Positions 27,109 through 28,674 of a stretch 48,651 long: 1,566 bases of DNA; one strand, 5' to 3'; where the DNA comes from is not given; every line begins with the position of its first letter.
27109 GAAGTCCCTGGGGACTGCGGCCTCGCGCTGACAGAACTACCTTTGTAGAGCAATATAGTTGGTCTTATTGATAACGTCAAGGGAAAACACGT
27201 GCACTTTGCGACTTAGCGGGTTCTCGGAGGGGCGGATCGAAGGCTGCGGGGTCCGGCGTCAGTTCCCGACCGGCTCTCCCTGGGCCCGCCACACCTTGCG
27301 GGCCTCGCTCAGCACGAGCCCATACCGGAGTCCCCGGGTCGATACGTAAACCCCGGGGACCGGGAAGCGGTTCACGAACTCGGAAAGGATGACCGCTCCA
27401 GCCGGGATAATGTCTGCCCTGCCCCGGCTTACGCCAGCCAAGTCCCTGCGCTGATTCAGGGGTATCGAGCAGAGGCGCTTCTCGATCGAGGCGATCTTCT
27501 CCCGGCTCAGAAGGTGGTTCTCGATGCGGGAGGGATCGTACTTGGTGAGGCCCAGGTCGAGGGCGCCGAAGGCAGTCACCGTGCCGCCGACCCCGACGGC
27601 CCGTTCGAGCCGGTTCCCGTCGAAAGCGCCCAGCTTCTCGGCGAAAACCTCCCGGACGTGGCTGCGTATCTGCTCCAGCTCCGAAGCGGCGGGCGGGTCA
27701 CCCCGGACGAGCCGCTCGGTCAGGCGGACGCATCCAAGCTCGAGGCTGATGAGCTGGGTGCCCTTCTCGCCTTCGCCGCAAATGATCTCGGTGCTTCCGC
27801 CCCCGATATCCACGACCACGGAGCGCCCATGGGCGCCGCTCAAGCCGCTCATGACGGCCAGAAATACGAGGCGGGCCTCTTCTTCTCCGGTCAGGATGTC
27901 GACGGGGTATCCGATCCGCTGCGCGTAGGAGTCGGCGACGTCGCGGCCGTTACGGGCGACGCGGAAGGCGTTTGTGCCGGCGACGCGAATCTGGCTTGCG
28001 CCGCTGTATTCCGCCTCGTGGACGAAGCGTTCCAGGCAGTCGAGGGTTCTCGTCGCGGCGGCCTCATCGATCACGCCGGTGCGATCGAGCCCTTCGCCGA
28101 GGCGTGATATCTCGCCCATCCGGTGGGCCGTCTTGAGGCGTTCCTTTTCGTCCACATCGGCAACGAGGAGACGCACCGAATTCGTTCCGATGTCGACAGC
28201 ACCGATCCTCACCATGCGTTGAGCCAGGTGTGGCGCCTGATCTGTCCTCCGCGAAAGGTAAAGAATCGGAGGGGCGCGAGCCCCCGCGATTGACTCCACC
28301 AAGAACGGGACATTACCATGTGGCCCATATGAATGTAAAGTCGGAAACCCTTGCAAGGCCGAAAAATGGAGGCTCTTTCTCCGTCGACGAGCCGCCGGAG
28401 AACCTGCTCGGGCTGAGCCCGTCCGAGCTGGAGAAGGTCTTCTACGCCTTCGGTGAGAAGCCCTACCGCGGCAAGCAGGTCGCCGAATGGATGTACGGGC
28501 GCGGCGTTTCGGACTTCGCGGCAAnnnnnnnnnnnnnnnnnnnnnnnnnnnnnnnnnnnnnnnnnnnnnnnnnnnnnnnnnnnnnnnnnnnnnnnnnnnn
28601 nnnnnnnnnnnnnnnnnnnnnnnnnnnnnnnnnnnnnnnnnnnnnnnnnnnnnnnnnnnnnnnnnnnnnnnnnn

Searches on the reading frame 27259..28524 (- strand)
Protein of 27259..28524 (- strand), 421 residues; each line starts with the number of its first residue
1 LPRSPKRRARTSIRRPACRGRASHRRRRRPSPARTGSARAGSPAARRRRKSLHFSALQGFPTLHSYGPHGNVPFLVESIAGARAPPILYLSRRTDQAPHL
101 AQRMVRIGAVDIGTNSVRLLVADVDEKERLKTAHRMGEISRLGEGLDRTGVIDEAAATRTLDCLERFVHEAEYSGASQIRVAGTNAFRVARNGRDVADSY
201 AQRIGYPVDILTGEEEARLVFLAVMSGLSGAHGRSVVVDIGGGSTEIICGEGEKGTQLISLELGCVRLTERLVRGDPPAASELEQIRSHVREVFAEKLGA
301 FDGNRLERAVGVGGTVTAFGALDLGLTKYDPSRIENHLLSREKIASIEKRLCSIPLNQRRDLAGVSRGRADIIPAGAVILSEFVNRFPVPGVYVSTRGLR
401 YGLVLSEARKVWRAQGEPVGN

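Call 36: search_protein_families(library=pfam, proteins=[window:27259-28524:-])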
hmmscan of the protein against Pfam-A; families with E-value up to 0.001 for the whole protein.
window:27259-28524:- (421 aa): 1 family
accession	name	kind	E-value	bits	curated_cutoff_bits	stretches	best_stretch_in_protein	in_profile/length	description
PF02541.22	Ppx-GppA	-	1.5e-61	208.8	27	1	121-409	2-283/285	Ppx/GppA phosphatase family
